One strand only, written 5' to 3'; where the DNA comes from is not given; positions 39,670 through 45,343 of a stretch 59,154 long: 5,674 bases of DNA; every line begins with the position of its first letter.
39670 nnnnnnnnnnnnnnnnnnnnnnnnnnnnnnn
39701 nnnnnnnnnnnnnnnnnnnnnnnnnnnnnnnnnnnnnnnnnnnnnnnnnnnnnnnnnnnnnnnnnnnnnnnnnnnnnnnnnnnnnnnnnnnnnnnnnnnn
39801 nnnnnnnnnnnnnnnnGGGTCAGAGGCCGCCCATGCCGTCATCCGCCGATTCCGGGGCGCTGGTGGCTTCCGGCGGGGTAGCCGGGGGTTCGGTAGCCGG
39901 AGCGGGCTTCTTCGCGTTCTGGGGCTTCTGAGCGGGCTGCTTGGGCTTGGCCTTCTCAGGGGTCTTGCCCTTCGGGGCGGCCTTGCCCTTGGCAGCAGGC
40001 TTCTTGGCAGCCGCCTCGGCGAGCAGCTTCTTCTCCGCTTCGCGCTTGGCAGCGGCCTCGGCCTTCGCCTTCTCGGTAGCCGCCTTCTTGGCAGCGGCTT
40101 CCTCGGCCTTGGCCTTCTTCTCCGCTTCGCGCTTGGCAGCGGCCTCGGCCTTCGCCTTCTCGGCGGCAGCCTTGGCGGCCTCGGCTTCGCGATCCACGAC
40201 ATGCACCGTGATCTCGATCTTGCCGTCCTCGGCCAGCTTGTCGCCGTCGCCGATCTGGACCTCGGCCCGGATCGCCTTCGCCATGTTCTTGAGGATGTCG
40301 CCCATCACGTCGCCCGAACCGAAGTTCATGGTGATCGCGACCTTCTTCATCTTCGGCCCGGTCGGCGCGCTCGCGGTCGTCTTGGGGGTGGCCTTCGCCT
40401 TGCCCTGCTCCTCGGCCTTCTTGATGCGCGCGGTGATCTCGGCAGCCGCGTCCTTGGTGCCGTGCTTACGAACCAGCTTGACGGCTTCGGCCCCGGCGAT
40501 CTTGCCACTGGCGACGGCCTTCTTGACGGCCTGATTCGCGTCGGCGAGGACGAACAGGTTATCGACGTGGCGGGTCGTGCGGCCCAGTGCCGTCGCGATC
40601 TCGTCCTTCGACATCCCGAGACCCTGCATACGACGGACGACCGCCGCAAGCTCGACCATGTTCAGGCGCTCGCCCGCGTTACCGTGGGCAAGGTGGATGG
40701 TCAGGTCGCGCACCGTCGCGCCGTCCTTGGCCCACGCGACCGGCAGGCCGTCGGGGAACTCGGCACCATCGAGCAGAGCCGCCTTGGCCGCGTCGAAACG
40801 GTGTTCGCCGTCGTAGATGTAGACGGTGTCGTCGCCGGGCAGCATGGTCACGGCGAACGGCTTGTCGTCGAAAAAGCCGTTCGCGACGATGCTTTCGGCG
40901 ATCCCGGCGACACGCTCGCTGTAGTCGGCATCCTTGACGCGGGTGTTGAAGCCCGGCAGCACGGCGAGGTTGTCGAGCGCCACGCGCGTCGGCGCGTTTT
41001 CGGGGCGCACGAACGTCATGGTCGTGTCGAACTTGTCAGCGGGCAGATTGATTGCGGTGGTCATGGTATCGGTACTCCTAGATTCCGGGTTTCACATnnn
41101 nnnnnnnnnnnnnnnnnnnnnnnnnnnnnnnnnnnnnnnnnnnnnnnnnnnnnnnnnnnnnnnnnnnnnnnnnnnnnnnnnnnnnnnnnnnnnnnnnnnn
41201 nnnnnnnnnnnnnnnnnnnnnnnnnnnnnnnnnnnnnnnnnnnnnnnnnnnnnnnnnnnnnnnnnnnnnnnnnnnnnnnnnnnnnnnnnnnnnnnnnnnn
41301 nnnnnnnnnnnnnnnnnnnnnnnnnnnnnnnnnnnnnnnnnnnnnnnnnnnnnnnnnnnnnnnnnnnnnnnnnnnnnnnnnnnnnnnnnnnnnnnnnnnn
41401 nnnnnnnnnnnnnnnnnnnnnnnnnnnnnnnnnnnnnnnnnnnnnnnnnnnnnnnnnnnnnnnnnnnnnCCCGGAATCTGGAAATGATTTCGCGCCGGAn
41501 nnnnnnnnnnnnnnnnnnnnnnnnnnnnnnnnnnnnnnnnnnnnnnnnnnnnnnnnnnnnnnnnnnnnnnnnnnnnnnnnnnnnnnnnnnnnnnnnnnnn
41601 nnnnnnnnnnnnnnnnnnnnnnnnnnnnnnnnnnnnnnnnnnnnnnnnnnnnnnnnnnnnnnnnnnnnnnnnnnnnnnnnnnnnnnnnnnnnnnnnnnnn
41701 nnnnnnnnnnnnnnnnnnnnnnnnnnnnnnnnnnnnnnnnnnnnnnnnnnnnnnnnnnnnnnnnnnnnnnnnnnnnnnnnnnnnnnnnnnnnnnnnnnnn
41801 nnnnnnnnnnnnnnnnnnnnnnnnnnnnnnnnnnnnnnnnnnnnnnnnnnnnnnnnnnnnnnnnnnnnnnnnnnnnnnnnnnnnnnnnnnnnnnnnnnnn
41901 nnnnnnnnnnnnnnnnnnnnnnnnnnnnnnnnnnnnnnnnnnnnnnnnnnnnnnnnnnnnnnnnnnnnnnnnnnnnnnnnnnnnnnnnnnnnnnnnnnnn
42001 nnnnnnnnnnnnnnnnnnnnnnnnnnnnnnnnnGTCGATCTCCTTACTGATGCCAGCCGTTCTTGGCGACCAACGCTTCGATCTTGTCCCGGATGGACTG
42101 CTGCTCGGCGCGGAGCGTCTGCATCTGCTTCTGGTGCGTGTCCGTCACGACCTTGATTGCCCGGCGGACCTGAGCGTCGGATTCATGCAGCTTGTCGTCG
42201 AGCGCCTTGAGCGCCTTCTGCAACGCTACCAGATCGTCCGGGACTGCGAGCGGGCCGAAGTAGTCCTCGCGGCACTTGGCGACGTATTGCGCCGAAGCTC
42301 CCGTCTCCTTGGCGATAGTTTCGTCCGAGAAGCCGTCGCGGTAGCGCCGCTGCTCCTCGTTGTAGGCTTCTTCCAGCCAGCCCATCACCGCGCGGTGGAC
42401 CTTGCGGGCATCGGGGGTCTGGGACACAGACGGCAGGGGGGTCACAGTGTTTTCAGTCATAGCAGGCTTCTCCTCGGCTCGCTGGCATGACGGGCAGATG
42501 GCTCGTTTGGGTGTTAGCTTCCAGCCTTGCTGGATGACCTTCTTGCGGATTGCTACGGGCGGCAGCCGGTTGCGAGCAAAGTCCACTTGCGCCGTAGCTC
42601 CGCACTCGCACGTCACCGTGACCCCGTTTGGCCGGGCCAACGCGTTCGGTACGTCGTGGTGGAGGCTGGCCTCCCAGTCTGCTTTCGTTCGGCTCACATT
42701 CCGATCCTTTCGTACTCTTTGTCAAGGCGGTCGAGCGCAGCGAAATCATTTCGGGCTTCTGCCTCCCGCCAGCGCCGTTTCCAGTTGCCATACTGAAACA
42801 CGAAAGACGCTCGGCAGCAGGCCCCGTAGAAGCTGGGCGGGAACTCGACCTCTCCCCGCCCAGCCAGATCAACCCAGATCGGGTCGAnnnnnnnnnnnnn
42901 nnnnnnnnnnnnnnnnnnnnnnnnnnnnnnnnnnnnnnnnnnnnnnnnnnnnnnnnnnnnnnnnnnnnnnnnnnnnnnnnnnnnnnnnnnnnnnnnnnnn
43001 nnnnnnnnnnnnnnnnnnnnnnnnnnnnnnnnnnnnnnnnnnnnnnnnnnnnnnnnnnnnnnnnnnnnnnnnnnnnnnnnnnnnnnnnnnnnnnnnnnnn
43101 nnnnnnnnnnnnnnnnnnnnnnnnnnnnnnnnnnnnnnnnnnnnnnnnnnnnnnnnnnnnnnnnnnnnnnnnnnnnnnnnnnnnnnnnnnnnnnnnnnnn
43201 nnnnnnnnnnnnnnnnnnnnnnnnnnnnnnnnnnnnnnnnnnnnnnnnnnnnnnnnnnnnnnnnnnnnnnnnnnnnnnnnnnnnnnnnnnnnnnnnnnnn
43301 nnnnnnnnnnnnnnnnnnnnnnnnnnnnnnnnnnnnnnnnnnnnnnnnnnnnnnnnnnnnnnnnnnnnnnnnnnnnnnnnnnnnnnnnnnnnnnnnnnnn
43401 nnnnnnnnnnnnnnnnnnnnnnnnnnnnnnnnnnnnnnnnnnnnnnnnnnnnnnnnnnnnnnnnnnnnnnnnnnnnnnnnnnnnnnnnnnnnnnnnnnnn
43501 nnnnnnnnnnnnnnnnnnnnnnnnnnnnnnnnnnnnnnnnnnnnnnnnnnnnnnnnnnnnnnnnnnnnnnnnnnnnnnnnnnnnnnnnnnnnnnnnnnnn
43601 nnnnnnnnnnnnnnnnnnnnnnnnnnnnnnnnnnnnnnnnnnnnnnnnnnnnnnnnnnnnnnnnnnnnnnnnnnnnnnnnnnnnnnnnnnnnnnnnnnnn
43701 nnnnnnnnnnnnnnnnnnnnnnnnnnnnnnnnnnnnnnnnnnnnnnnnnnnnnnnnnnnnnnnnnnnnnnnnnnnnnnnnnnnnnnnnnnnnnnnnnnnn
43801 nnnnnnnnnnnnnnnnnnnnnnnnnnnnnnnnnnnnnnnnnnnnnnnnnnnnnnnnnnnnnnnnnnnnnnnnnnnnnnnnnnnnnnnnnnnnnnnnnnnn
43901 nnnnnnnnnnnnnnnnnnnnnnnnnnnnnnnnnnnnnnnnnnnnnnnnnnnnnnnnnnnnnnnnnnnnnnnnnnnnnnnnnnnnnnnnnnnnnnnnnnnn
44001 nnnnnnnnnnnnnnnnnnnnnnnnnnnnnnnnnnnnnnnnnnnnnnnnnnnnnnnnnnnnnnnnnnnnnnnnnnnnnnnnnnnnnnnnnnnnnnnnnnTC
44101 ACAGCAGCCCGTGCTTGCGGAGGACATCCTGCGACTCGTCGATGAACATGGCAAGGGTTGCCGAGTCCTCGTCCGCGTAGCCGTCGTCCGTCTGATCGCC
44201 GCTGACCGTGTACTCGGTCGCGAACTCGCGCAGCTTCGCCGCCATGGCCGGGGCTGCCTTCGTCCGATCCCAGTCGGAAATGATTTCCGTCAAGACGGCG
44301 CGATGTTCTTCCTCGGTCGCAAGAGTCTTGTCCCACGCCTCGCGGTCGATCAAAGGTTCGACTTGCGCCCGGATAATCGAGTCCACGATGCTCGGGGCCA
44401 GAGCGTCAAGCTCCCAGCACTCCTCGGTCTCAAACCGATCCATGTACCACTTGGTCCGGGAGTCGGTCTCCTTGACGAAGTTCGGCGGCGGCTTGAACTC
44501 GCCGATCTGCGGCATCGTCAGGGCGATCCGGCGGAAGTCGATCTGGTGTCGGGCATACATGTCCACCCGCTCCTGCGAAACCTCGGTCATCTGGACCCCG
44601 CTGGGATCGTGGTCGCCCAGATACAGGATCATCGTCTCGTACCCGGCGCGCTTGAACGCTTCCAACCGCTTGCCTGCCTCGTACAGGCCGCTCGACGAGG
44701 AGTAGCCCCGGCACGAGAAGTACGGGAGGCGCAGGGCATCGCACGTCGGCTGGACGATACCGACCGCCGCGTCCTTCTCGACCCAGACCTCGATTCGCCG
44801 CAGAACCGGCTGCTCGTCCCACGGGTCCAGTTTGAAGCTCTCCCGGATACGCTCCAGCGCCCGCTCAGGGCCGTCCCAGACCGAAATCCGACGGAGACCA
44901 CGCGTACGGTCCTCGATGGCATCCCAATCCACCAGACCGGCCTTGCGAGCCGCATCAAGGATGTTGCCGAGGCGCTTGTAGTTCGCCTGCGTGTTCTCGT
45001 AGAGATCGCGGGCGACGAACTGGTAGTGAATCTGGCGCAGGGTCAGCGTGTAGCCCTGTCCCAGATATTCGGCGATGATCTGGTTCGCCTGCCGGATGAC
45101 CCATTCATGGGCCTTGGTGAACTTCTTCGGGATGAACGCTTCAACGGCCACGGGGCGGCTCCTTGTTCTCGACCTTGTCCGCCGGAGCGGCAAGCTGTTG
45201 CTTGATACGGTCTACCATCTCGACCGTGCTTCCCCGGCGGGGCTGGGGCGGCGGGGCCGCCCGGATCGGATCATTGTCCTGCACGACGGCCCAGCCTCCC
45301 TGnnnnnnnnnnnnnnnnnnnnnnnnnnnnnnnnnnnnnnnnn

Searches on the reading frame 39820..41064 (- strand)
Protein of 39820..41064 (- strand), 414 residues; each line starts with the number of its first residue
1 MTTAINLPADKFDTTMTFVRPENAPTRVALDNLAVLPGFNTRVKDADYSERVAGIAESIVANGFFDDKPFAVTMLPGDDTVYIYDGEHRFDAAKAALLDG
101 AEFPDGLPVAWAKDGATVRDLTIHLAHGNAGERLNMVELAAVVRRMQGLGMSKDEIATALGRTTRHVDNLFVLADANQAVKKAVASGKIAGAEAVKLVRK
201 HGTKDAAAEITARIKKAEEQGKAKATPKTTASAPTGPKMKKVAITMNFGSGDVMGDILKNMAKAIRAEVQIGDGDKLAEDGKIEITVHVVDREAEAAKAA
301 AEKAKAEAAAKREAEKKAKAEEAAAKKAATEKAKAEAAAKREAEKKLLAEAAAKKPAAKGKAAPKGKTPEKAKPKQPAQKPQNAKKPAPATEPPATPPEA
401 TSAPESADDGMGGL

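Call 54: search_protein_families(library=phrogs, proteins=[window:39820-41064:-], max_evalue=0.001)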
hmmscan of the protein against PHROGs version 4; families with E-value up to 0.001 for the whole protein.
window:39820-41064:- (414 aa): 4 families
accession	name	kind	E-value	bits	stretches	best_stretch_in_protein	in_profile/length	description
phrog_1033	-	DNA, RNA and nucleotide metabolism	2.7e-41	143.4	1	27-337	35-320/334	ParB-like partition protein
phrog_6218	-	DNA, RNA and nucleotide metabolism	4.6e-06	27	1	51-211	26-179/506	ParB-like partition protein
phrog_2159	-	DNA, RNA and nucleotide metabolism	5.1e-05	23.8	1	57-180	89-210/365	ParB-like partition protein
phrog_4715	-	DNA, RNA and nucleotide metabolism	0.00051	19.5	0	50-348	169-438/630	ParB-like partition protein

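Call 57: search_protein_families(library=pfam, proteins=[window:39820-41064:-], max_evalue=0.01)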
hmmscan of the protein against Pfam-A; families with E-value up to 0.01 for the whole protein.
window:39820-41064:- (414 aa): 2 families
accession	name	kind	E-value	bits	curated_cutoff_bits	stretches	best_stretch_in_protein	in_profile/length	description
PF17762.8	HTH_ParB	-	1.6e-05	25.5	22.6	1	133-201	2-71/102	ParB HTH domain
PF08535.16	KorB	-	0.0019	18.6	22.3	1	150-217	3-69/89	KorB domain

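Call 69: search_dna_similar(query=window:39820-41064:-, collection=phages, mode=protein, max_rows=40)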
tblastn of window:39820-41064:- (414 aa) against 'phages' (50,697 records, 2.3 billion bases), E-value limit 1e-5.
Records with a match: 228; places in all: 228; records where one place covers at least 80% of the query: 0.
Best place of each record, by identity: <60% 228.
By first word of the organism name: Salmonella 123; Escherichia 24; Pseudomonas 18; Burkholderia 11; Xanthomonas 10; Klebsiella 7; Agrobacterium 4; Shigella 4; Vibrio 3; Bordetella 3; and 15 more.
By host as written in the record: - 78; Escherichia coli 11; Salmonella enterica 9; Salmonella enterica subsp. enterica serovar Typhimurium 9; Xanthomonas campestris pv. campestris GBBC 1419 8; Salmonella sp. 8; Pseudomonas aeruginosa 6; Klebsiella pneumoniae 6; and 63 more.
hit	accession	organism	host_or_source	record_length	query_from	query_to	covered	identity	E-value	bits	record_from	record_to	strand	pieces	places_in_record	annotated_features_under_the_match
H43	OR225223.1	Sphingomonas phage Carli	Sphingomonas sp. LR55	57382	25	269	59%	34.0%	8e-23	107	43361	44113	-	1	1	hypothetical protein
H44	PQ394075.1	Erythrobactor phage vB_EliS-R16L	Erythrobacter sp. JL475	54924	27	289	64%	30.7%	3e-19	96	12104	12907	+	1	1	ParB/sulfiredoxin domain-containing protein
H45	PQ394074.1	Erythrobacter phage vB_EliS-R22L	Erythrobacter sp. JL475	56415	27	289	64%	30.7%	3e-19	96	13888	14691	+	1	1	ParB/sulfiredoxin domain-containing protein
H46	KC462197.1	Burkholderia phage ST79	Burkholderia pseudomallei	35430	28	212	45%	35.5%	2e-18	94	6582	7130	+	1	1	ParB-like partition protein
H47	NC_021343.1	Burkholderia phage ST79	Burkholderia pseudomallei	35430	28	212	45%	35.5%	2e-18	94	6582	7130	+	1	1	ParB-like partition protein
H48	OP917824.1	Pseudomonas phage Amjad_SA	Pseudomonas alcaligenes BBS_2079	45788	30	219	46%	33.5%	3e-10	69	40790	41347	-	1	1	hypothetical protein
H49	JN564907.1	Burkholderia phage vB_BceS_AH2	Burkholderia cenocepacia C6433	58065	28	218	46%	32.6%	8e-23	107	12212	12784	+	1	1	transcriptional regulator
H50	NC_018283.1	Burkholderia phage vB_BceS_AH2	Burkholderia cenocepacia C6433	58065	28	218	46%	32.6%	8e-23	107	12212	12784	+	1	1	ParB-like partition protein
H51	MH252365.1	Ralstonia phage phiRSP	Ralstonia solanacearum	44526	27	220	47%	32.0%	5e-8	61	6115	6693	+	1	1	none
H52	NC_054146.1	Ralstonia phage phiRSP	Ralstonia solanacearum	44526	27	220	47%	32.0%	5e-8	61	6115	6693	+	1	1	none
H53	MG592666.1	Vibrio phage 2.096.O._10N.286.48.B5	Shewanella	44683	28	219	46%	31.8%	3e-6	56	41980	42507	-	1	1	coil containing protein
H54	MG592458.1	Vibrio phage 1.083.O._10N.286.52.B9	Shewanella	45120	28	219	46%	31.8%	3e-6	56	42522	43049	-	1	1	hypothetical protein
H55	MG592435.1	Vibrio phage 1.055.O._10N.286.55.E9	Enterovibrio norvegicus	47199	15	219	50%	29.8%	4e-6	55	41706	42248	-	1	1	hypothetical protein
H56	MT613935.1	Pseudomonas phage Persinger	Pseudomonas aeruginosa UVA4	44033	27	220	47%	31.3%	2e-11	72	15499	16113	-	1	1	hypothetical protein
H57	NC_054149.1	Pseudomonas phage Persinger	Pseudomonas aeruginosa UVA4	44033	27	220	47%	31.3%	2e-11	72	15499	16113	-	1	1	ParB-like partition protein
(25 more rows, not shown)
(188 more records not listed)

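Call 77: search_solved_structures(query=window:39820-41064:-, max_evalue=0.01, show_alignments=1)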
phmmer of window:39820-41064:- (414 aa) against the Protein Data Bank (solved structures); distinct sequences matched with E-value up to 0.01: 0.

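Call 96: search_protein_families(library=ncbifam, proteins=[window:39820-41064:-], max_evalue=0.01)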
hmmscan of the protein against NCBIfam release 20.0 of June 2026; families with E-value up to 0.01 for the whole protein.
window:39820-41064:- (414 aa): 2 families
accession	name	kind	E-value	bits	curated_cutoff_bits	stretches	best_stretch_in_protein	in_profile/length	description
TIGR00180.1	parB_part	domain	5.7e-07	29.5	58.45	1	44-200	21-174/186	ParB/RepB/Spo0J family partition protein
NF053625.1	SerKinSerKArch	equivalog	0.00099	18.3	380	1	51-95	34-77/244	ADP-dependent L-serine kinase SerK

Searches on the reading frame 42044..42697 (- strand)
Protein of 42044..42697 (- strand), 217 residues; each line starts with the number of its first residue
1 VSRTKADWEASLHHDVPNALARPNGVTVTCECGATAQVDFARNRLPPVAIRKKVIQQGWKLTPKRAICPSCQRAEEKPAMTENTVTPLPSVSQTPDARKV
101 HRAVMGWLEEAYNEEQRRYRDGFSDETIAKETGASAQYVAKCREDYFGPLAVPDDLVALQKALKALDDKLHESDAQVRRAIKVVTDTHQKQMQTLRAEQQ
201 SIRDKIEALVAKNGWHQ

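Call 54: search_protein_families(library=phrogs, proteins=[window:42044-42697:-], max_evalue=0.001)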
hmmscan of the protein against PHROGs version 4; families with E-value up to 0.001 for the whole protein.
window:42044-42697:- (217 aa): 2 families
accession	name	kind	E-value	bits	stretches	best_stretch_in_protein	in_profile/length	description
phrog_21667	-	unknown function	2e-14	55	1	26-182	23-196/218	-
phrog_12127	-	unknown function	1.1e-07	32.8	1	48-200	255-403/414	-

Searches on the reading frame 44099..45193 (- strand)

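Call 54: search_protein_families(library=phrogs, proteins=[window:44099-45193:-], max_evalue=0.001)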
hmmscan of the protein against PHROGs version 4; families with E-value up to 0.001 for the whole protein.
window:44099-45193:- (364 aa): 1 family
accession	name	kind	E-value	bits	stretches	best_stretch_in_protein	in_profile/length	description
phrog_6247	-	DNA, RNA and nucleotide metabolism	1.3e-90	304.7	1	18-312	4-296/303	DNA topoisomerase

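Call 57: search_protein_families(library=pfam, proteins=[window:44099-45193:-], max_evalue=0.01)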
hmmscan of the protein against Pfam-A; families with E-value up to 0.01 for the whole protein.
window:44099-45193:- (364 aa): 0 families
